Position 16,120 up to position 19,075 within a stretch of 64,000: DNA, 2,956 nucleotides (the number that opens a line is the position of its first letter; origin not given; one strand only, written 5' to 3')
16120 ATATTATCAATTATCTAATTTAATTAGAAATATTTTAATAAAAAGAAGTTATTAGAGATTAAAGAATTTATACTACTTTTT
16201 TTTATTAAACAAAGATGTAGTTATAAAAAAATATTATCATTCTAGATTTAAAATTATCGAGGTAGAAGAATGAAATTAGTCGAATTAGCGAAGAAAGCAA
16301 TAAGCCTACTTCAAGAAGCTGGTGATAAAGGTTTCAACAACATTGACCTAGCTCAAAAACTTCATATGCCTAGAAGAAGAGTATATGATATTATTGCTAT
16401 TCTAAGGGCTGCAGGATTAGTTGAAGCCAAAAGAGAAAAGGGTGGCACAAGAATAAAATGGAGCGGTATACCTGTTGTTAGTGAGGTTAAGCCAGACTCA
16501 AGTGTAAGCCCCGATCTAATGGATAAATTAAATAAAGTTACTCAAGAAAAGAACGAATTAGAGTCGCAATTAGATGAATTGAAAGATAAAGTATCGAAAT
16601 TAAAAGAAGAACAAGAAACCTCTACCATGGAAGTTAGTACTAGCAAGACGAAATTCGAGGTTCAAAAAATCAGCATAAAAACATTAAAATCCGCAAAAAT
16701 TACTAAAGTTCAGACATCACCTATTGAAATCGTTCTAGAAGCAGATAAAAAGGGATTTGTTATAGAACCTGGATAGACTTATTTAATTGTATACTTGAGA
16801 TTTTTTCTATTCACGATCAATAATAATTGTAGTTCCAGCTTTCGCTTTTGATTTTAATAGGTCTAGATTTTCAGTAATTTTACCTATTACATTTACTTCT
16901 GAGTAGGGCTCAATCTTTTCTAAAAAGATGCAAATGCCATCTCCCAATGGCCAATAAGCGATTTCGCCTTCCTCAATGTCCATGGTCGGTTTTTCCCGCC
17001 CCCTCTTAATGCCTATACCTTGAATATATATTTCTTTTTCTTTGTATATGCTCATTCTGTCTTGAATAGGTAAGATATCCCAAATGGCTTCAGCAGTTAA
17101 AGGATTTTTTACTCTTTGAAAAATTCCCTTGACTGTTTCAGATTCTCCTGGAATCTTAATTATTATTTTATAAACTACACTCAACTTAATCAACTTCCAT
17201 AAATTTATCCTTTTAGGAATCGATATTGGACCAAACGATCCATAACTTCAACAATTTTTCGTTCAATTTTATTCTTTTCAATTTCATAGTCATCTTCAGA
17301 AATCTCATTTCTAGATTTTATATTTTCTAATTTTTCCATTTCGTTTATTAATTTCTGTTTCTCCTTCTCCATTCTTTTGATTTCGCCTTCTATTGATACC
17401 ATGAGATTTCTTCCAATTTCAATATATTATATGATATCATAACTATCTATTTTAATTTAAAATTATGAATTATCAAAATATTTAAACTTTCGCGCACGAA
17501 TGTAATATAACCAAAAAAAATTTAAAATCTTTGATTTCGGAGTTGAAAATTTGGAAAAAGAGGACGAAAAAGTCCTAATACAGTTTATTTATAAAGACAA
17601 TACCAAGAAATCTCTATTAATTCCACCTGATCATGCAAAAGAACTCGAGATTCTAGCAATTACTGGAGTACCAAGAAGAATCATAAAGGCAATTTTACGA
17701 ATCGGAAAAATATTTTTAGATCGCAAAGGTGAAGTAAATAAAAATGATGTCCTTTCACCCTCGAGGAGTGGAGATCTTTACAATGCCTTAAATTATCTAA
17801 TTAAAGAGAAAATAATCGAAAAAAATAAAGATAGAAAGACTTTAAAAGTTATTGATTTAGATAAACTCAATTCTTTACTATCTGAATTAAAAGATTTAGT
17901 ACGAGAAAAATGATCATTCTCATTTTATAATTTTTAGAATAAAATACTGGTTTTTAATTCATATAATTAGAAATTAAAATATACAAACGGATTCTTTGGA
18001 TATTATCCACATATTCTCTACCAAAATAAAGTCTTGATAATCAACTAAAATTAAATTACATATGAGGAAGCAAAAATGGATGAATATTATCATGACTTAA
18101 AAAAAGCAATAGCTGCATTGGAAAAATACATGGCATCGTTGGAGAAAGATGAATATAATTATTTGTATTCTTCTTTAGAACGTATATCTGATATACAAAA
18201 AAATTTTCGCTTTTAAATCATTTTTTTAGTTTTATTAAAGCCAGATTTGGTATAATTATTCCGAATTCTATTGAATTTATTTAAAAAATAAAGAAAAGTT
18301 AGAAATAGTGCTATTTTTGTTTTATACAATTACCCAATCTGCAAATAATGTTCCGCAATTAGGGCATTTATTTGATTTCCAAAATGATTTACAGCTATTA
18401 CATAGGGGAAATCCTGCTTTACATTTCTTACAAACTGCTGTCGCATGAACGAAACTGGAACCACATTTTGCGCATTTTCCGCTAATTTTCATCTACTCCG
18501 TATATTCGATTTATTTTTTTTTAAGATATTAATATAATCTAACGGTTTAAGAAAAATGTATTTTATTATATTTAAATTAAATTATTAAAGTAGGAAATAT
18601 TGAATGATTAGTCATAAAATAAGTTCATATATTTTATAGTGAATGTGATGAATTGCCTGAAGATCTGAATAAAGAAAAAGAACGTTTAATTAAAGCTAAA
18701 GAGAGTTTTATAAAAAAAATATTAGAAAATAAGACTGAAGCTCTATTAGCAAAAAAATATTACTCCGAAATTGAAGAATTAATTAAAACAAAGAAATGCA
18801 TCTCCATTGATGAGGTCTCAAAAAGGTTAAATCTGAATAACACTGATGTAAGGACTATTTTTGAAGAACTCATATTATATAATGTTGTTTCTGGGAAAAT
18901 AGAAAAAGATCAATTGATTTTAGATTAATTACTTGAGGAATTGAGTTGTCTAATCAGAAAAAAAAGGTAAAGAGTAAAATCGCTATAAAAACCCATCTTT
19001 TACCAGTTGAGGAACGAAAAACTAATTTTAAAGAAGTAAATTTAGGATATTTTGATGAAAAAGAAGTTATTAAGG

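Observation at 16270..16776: Archaeal E2F/DP-like transcription factor with apparent full DBD-coiled coil-marked box architecture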

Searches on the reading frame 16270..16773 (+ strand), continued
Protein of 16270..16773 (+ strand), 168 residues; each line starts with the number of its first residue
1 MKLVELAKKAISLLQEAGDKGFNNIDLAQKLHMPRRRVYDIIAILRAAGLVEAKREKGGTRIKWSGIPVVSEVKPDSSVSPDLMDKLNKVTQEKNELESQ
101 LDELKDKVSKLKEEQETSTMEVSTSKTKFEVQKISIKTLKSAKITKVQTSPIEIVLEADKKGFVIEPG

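Call 40: search_protein_families(library=pfam, proteins=[P0104, P0120, P0139, P0144, P0163, P0166, P0176, P0090, P0077, P0066], max_evalue=0.001)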
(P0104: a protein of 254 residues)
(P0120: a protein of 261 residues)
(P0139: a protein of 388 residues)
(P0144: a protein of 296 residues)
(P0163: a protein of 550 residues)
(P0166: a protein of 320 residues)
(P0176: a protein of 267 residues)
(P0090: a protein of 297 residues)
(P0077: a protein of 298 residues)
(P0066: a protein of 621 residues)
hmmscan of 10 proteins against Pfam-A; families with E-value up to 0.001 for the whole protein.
P0104 (254 aa): 2 families
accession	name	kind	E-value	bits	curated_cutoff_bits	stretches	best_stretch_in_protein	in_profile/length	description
PF02319.26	E2F_TDP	-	2.1e-27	95.1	25.7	2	10-73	2-65/65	E2F/DP family winged-helix DNA-binding domain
PF09079.17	Cdc6_C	-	0.00018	21.9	25.1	0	150-182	45-79/96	CDC6, C terminal winged helix domain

P0120 (261 aa): 3 families
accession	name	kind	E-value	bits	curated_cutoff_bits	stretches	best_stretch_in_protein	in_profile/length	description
PF02319.26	E2F_TDP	-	7.5e-35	118.9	25.7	2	3-57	11-65/65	E2F/DP family winged-helix DNA-binding domain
PF01978.25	TrmB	-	1.7e-06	28.2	25.6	1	15-56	22-63/68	Sugar-specific transcriptional regulator TrmB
PF09079.17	Cdc6_C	-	0.00023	21.5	25.1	0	26-54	49-77/96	CDC6, C terminal winged helix domain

P0139 (388 aa): 3 families
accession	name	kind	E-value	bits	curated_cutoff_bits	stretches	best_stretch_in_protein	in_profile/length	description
PF02319.26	E2F_TDP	-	1.5e-26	92.4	25.7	2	198-261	3-64/65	E2F/DP family winged-helix DNA-binding domain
PF01978.25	TrmB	-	1.2e-10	41.5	25.6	1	225-261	29-65/68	Sugar-specific transcriptional regulator TrmB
PF16421.10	E2F_CC-MB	-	0.00052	20.5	33.9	0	268-329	5-71/96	E2F transcription factor CC-MB domain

P0144 (296 aa): 1 family
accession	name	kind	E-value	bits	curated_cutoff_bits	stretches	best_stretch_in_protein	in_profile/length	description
PF02319.26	E2F_TDP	-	8.3e-32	109.2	25.7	2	46-109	2-65/65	E2F/DP family winged-helix DNA-binding domain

P0163 (550 aa): 1 family
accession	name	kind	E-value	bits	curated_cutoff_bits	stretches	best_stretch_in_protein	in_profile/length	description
PF02319.26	E2F_TDP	-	2.9e-39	133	25.7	2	168-231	2-65/65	E2F/DP family winged-helix DNA-binding domain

P0166 (320 aa): 1 family
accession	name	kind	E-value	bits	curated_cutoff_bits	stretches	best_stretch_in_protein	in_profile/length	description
PF02319.26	E2F_TDP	-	5.7e-30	103.3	25.7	2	56-118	2-64/65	E2F/DP family winged-helix DNA-binding domain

P0176 (267 aa): 2 families
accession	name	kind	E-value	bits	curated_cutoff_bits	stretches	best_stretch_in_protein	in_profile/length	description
PF02319.26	E2F_TDP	-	4.7e-31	106.8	25.7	2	39-102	2-65/65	E2F/DP family winged-helix DNA-binding domain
PF01978.25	TrmB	-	0.00014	22.1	25.6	0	63-101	25-63/68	Sugar-specific transcriptional regulator TrmB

P0090 (297 aa): 2 families
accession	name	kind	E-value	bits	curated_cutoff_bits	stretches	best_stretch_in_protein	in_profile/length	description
PF02319.26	E2F_TDP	-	2.2e-43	146.2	25.7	2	42-106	1-65/65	E2F/DP family winged-helix DNA-binding domain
PF01978.25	TrmB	-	0.00049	20.3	25.6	0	69-102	27-60/68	Sugar-specific transcriptional regulator TrmB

P0077 (298 aa): 3 families
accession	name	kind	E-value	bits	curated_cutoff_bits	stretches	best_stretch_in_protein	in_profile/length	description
PF02319.26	E2F_TDP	-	3.4e-57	190.5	25.7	2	102-165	2-65/65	E2F/DP family winged-helix DNA-binding domain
PF16421.10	E2F_CC-MB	-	8.2e-27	93.6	33.9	1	182-270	2-96/96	E2F transcription factor CC-MB domain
PF01978.25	TrmB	-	0.00036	20.8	25.6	0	34-78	17-58/68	Sugar-specific transcriptional regulator TrmB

P0066 (621 aa): 33 families (the best 25 are shown)
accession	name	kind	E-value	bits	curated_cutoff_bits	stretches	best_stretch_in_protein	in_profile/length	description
PF14915.12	CCDC144C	-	3.2e-69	234.4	35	10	47-96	477-529/534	CCDC144C protein coiled-coil region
PF25450.1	Rab11-FIP3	-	1.2e-20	74.5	31.9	0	113-151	52-90/125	Rab11-FIP3-like domain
PF05852.16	DUF848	-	2.6e-20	73.5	25.3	0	52-94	52-94/145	Gammaherpesvirus protein of unknown function (DUF848)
PF19776.5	DUF6262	-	1.1e-17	64.6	29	0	54-84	78-108/110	Family of unknown function (DUF6262)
PF07716.20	bZIP_2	-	2.7e-16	59.8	22.3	0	8-30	28-50/54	Basic region leucine zipper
PF16559.10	GIT_CC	-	4.8e-16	58.6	28.7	0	62-81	46-65/66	GIT coiled-coil Rho guanine nucleotide exchange factor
PF12325.13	TMF_TATA_bd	-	1.9e-15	57.4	29.1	0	552-581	9-38/115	TATA element modulatory factor 1 TATA binding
PF21538.2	Med15_M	-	3.4e-15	56.6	24.2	0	547-581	6-40/110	ARC105/Med15 mediator subunit central domain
PF20733.2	LRIM1_dimer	-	6.6e-12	46.2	35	0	543-580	123-160/187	Dimerization domain in LRIM1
PF24813.1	DUF7709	-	1.1e-11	45.1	33.3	0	76-94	19-37/95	Domain of unknown function (DUF7709)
PF11917.13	DUF3435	-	1.2e-11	44.7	25.8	0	525-591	258-319/418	Protein of unknown function (DUF3435)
PF22919.1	ATP-synt_VA_C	-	7.7e-10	39.2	24.7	0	44-66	37-61/101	C-terminal domain of V and A type ATP synthase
PF14206.11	Cys_rich_CPCC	-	1.3e-09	38.2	24.5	0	46-75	45-74/75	Cysteine-rich CPCC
PF08287.16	DASH_Spc19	-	3.2e-09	37.3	26.3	0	5-50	67-112/155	Spc19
PF14448.11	Nuc_N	-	3.2e-09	36.9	25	0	64-76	40-52/58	Nuclease N terminal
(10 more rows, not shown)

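Call 69: find_encoding_contigs(protein=P0009, flank=5000, max_places=2)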
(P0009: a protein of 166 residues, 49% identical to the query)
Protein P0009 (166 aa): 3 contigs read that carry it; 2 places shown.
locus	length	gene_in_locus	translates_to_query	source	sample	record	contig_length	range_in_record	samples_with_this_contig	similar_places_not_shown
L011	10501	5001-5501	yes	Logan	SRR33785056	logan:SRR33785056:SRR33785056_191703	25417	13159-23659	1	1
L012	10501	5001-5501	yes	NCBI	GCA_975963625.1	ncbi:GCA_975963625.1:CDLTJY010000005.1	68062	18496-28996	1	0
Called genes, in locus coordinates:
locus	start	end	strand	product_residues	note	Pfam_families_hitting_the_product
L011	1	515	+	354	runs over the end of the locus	PF01658:Inos-1-P_synth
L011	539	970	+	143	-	PF13452:FAS1_DH_region, PF22622:MFE-2_hydrat-2_N (weak)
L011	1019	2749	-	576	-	PF02770:Acyl-CoA_dh_M, PF00441:Acyl-CoA_dh_1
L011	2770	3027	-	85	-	-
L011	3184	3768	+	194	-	PF13521:AAA_28 (faint), PF20720:nSTAND3 (faint), PF13207:AAA_17, PF13238:AAA_18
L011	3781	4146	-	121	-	-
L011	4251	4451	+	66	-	-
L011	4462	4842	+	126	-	PF04126:Cyclophil_like, PF18050:Cyclophil_like2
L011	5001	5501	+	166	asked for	PF02319:WHD_E2F_TDP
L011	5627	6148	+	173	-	PF03692:CxxCxxCC (weak)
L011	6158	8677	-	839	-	PF00483:NTP_transferase, PF12804:NTP_transf_3, PF25084:LbH_EIF2B, PF00132:Hexapep (weak), PF25087:GMPPB_C, PF02878:PGM_PMM_I, PF02879:PGM_PMM_II, PF02880:PGM_PMM_III, +1 more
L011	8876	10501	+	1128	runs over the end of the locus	?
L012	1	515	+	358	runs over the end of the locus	PF01658:Inos-1-P_synth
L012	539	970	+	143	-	PF13452:FAS1_DH_region, PF22622:MFE-2_hydrat-2_N (weak)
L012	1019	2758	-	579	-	PF02770:Acyl-CoA_dh_M, PF00441:Acyl-CoA_dh_1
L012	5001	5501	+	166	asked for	PF02319:WHD_E2F_TDP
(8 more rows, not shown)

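Call 70: find_encoding_contigs(protein=P0020, flank=5000, max_places=2)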
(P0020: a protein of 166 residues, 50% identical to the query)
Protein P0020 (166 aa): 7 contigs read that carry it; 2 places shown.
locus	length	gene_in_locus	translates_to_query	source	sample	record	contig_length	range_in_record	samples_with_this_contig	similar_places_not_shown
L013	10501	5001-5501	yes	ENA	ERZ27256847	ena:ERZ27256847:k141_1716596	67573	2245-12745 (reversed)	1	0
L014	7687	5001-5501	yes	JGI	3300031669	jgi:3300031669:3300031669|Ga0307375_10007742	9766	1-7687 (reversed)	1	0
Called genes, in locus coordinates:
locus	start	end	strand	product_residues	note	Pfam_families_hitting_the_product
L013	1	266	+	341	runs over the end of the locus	-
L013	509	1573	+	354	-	PF01658:Inos-1-P_synth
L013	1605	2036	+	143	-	PF13452:FAS1_DH_region, PF22622:MFE-2_hydrat-2_N (faint)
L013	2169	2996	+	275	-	-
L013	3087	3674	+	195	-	PF13207:AAA_17 (faint), PF13238:AAA_18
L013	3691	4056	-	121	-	-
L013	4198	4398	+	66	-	-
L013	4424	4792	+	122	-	PF04126:Cyclophil_like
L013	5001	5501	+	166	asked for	PF02319:WHD_E2F_TDP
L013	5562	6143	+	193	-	PF03692:CxxCxxCC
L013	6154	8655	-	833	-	PF00483:NTP_transferase, PF12804:NTP_transf_3 (weak), PF25084:LbH_EIF2B, PF25087:GMPPB_C, PF25084:LbH_EIF2B, PF02878:PGM_PMM_I, PF02879:PGM_PMM_II, PF02880:PGM_PMM_III, +2 more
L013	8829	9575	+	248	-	-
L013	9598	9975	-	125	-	-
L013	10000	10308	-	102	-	-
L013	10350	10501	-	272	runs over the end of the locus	PF01904:DUF72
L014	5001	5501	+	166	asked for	PF02319:WHD_E2F_TDP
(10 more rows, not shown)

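Call 71: find_encoding_contigs(protein=P0028, flank=5000, max_places=2)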
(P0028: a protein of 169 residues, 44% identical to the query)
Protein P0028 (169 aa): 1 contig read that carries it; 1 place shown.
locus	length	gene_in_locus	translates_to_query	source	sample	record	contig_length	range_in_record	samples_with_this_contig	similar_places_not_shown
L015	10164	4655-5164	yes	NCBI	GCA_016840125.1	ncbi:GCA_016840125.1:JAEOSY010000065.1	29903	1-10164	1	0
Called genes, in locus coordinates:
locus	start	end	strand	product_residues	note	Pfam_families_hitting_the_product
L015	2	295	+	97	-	?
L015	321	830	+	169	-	-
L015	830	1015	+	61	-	-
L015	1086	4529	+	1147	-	-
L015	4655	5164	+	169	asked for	PF02319:WHD_E2F_TDP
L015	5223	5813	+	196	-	PF03692:CxxCxxCC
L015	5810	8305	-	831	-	PF00483:NTP_transferase, PF12804:NTP_transf_3 (weak), PF25084:LbH_EIF2B, PF24894:Hexapep_GlmU (weak), PF25087:GMPPB_C, PF02878:PGM_PMM_I, PF02879:PGM_PMM_II, PF02880:PGM_PMM_III, +1 more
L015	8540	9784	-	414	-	PF14239:RRXRR, PF01844:HNH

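Call 78: find_encoding_contigs(protein=P0012, flank=2500, max_places=1)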
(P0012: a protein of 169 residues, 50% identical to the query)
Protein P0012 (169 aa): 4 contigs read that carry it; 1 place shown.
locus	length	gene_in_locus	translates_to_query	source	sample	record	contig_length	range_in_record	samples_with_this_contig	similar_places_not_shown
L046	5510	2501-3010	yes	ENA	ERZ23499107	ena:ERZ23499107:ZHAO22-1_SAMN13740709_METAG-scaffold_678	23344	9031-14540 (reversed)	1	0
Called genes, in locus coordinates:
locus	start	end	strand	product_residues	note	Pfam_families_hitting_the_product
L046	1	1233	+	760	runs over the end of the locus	PF02384:N6_Mtase, PF07669:Eco57I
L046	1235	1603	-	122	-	-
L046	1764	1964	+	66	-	-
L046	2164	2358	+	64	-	PF04126:Cyclophil_like, PF18050:Cyclophil_like2 (weak)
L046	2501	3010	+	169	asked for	PF02319:WHD_E2F_TDP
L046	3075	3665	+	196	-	PF03692:CxxCxxCC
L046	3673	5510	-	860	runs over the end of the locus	PF00483:NTP_transferase, PF12804:NTP_transf_3, PF25084:LbH_EIF2B, PF25087:GMPPB_C, PF24894:Hexapep_GlmU (weak), PF02878:PGM_PMM_I, PF02879:PGM_PMM_II, PF02880:PGM_PMM_III, +1 more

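Call 79: find_encoding_contigs(protein=P0019, flank=2500, max_places=1)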
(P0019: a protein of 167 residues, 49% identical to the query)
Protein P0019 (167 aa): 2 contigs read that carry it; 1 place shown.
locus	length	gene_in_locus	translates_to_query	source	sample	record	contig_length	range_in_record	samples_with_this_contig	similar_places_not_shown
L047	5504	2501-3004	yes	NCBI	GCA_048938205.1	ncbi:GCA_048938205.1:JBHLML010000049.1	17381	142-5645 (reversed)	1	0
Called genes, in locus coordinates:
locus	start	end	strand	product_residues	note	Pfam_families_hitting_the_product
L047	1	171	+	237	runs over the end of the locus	PF00248:Aldo_ket_red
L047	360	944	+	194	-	PF13207:AAA_17 (weak), PF13238:AAA_18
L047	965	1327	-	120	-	-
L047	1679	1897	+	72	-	PF17675:APG6_N (weak)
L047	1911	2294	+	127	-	PF04126:Cyclophil_like, PF18050:Cyclophil_like2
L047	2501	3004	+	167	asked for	PF02319:WHD_E2F_TDP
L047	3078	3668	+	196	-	PF03692:CxxCxxCC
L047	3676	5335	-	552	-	PF24894:Hexapep_GlmU (weak), PF25084:LbH_EIF2B, PF25087:GMPPB_C, PF00132:Hexapep (weak), PF02878:PGM_PMM_I, PF02879:PGM_PMM_II, PF02880:PGM_PMM_III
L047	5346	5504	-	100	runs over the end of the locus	PF00132:Hexapep (weak)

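Call 80: find_encoding_contigs(protein=P0023, flank=2500, max_places=1)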
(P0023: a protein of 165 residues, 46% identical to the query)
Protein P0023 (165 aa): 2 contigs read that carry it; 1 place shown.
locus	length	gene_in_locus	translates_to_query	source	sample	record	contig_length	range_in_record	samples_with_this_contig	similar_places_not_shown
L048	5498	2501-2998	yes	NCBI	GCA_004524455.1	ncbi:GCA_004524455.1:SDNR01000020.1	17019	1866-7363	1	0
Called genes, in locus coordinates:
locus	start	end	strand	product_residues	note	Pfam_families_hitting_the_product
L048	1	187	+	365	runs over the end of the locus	PF01658:Inos-1-P_synth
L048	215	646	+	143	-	PF13452:FAS1_DH_region, PF22622:MFE-2_hydrat-2_N (weak)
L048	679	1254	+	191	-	PF13238:AAA_18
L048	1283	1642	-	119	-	-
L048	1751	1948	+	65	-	-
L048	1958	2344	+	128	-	PF04126:Cyclophil_like, PF18050:Cyclophil_like2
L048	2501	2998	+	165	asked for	PF02319:WHD_E2F_TDP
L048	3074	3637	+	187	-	PF03692:CxxCxxCC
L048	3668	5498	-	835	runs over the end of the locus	PF00483:NTP_transferase, PF12804:NTP_transf_3, PF25084:LbH_EIF2B, PF24894:Hexapep_GlmU, PF25087:GMPPB_C, PF02878:PGM_PMM_I, PF02879:PGM_PMM_II, PF02880:PGM_PMM_III, +2 more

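Call 81: find_encoding_contigs(protein=P0014, flank=2500, max_places=1)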
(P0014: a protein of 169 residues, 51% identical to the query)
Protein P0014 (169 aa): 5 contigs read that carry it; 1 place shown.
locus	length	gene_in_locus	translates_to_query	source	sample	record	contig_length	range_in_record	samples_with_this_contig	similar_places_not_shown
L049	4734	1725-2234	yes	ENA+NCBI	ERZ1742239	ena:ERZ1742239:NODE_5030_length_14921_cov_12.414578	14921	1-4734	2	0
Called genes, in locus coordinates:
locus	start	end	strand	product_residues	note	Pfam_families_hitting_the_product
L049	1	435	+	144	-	?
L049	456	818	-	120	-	-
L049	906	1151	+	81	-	-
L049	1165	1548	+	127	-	PF04126:Cyclophil_like, PF18050:Cyclophil_like2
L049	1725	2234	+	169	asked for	PF02319:WHD_E2F_TDP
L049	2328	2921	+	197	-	PF03692:CxxCxxCC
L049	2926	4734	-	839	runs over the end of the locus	PF00483:NTP_transferase, PF12804:NTP_transf_3, PF25084:LbH_EIF2B, PF00132:Hexapep (weak), PF25087:GMPPB_C, PF02878:PGM_PMM_I, PF02879:PGM_PMM_II, PF02880:PGM_PMM_III, +1 more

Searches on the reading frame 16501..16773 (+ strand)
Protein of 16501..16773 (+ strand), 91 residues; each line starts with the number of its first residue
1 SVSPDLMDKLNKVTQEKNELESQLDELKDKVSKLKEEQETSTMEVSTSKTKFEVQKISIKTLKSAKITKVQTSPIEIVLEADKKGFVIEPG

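Call 51: predict_structure(alignment_id=A5)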
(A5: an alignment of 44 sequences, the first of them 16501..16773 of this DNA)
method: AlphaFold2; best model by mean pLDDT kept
length: 91 residues; sequences in the alignment: 44
mean_pLDDT: 86.8   pTM: 0.45
mean pLDDT of the five models: 86.8, 85.9, 85.0, 84.8, 83.7
residues with pLDDT >= 90: 56; 70-90: 23; 50-70: 12; < 50: 0
segments of 3 or more residues with pLDDT < 50: none
pLDDT, mean of each block of 10 residues (from residue 1): 80 92 93 73 67 95 92 95 92 92
secondary structure, 60 per line:
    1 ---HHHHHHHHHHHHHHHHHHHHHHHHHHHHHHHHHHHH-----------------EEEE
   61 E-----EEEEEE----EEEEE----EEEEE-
elements in order: H4-39 E57-61 E67-72 E77-81 E86-90

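Call 54: fold_search(model_id=the predicted structure, library=pdb)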
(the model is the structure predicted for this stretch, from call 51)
No match with E <= 0.001 here; weaker rows may still be real.
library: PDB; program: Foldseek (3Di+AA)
matches with E <= 10: 44; with E <= 0.001: 0
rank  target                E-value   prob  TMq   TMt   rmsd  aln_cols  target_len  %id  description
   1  5tuv_A                2.2e-01  0.44  0.28  0.25  14.6        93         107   18  Crystal structure of the E2F5-DP1-p107 ternary complex (released 2017-05-03)
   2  5tuv_D                5.7e-01  0.28  0.28  0.27  15.3        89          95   18  Crystal structure of the E2F5-DP1-p107 ternary complex (released 2017-05-03)
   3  2aze_B                6.5e-01  0.44  0.37  0.34  11.4        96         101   12  Structure of the Rb C-terminal domain bound to an E2F1-DP1 heterodimer (released 2006-01-31)
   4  2aze_A                7.9e-01  0.25  0.30  0.19  12.6        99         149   19  Structure of the Rb C-terminal domain bound to an E2F1-DP1 heterodimer (released 2006-01-31)
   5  5tuu_A                1.4e+00  0.18  0.29  0.20  13.8        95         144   18  Crystal structure of the E2F4-DP1 coiled coil and marked-box domains (released 2017-05-03)
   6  5tuv_B                2.6e+00  0.18  0.39  0.35  10.8       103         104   16  Crystal structure of the E2F5-DP1-p107 ternary complex (released 2017-05-03)
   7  7ypu_H                3.3e+00  0.04  0.13  0.08  15.4        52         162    8  OrfE-CoA-glycylthricin complex (released 2023-05-31)
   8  7ypu_B                4.0e+00  0.04  0.14  0.08  15.2        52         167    8  OrfE-CoA-glycylthricin complex (released 2023-05-31)
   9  5tuu_B                4.3e+00  0.10  0.36  0.32  12.4       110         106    9  Crystal structure of the E2F4-DP1 coiled coil and marked-box domains (released 2017-05-03)
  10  3pp9_B                4.6e+00  0.06  0.16  0.10   8.8        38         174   13  1.6 Angstrom resolution crystal structure of putative streptothricin acetyltransferase from Bacillus anthracis str. Am (released 2011-01-12)
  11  7ypu_A                4.6e+00  0.03  0.14  0.08  14.6        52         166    8  OrfE-CoA-glycylthricin complex (released 2023-05-31)
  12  7ypu_C                4.6e+00  0.03  0.14  0.08  15.1        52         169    8  OrfE-CoA-glycylthricin complex (released 2023-05-31)
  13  2k6w_MODEL_1_A        4.9e+00  0.02  0.11  0.08  11.3        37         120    8  Solution structures of apo PCuA (trans conformation of the peptide bond involving the nitrogen of P14) (released 2008-09-09)
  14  3o3p_B                5.6e+00  0.02  0.12  0.06  13.2        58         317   14  Crystal structure of R. xylanophilus MpgS in complex with GDP-Mannose (released 2010-11-03)
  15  7u8c_H                5.6e+00  0.05  0.19  0.10   7.1        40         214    8  Crystal structure of Mesothelin C-terminal peptide-MORAb 15B6 FAB complex (released 2022-06-08)
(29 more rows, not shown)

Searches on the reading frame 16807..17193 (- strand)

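Call 83: search_protein_families(library=pfam, proteins=[window:16807-17193:-], max_evalue=1)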
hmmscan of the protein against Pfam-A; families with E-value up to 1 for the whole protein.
window:16807-17193:- (128 aa): 3 families
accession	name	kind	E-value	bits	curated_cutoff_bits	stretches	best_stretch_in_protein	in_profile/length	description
PF04126.18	Cyclophil_like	-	4.3e-19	69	27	1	20-124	12-118/120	Cyclophilin-like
PF18050.6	Cyclophil_like2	-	2.7e-07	31.1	22.7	1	33-115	17-105/115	Cyclophilin-like family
PF12903.12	DUF3830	-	0.0027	18.1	26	1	29-82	18-76/143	Protein of unknown function (DUF3830)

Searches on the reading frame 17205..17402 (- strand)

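Call 83: search_protein_families(library=pfam, proteins=[window:17205-17402:-], max_evalue=1)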
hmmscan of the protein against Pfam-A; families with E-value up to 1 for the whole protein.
window:17205-17402:- (65 aa): 8 families
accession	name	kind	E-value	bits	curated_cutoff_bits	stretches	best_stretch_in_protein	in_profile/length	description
PF09851.14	SHOCT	-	0.011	15.9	27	1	21-46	2-27/28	Short C-terminal domain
PF19964.5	EAD11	-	0.013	15.9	26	1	22-57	44-79/80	Effector-associated domain 11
PF17675.6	APG6_N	-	0.041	14.8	45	1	6-57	67-118/132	Apg6 coiled-coil region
PF22225.1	RavZ_C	-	0.046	14.6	27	1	24-61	44-81/101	RavZ C-terminal PI3P-binding domain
PF20492.3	ERM_helical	-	0.081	13.4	40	1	5-55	40-90/120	Ezrin/radixin/moesin, alpha-helical domain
PF01367.25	5_3_exonuc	-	0.11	13.4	40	1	12-63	28-73/97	5'-3' exonuclease, C-terminal SAM fold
PF17388.7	GP24_25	-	0.28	12.1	27.4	1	3-58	32-85/124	Mycobacteriophage tail assembly protein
PF15188.11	CCDC-167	-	0.44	11.3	27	1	4-59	2-53/84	Coiled-coil domain-containing protein 167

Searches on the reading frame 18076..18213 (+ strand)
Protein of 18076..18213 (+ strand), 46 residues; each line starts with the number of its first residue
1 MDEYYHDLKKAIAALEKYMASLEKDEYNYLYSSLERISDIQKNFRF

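Call 83: search_protein_families(library=pfam, proteins=[window:18076-18213:+], max_evalue=1)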
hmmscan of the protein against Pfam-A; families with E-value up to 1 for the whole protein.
window:18076-18213:+ (46 aa): 1 family
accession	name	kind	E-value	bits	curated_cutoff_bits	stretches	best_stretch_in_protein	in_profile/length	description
PF09058.15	L27_1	-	0.00078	19.7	29.7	1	7-41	2-36/59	L27_1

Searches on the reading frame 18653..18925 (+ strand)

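Call 83: search_protein_families(library=pfam, proteins=[window:18653-18925:+], max_evalue=1)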
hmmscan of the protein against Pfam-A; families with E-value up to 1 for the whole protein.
window:18653-18925:+ (91 aa): 11 families
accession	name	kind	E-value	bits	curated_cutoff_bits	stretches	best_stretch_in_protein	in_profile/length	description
PF01399.33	PCI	-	0.00012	22.6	22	1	16-85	6-75/84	PCI domain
PF09756.15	DDRGK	-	0.001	19.2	27.8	1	3-83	66-147/188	DDRGK domain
PF14394.12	DUF4423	-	0.0024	18.1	30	1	18-79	5-66/165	Domain of unknown function (DUF4423)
PF09743.14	E3_UFM1_ligase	-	0.021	15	23.2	1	33-88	110-168/272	E3 UFM1-protein ligase 1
PF18128.7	HydF_dimer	-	0.045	14.3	23.4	1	1-48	16-61/99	Hydrogen maturase F dimerization domain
PF25043.1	DUF7788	-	0.053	13.2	27.1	1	51-89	67-105/221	Domain of unknown function (DUF7788)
PF09012.17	FeoC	-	0.069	13.7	21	1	38-85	3-46/69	FeoC like transcriptional regulator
PF25280.1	POTRA2_Toc75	-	0.072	13.7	27.5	1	6-51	23-68/112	Toc75-like, second POTRA domain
PF06971.19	Put_DNA-bind_N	-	0.1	13.2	27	1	35-67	12-45/49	Putative DNA-binding protein N-terminus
PF08784.17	RPA_C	-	0.11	13.7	22.6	1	33-74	53-94/106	Replication protein A C terminal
PF06514.17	PsbU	-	0.15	12.5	24.5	0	53-84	9-40/93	Photosystem II 12 kDa extrinsic protein (PsbU)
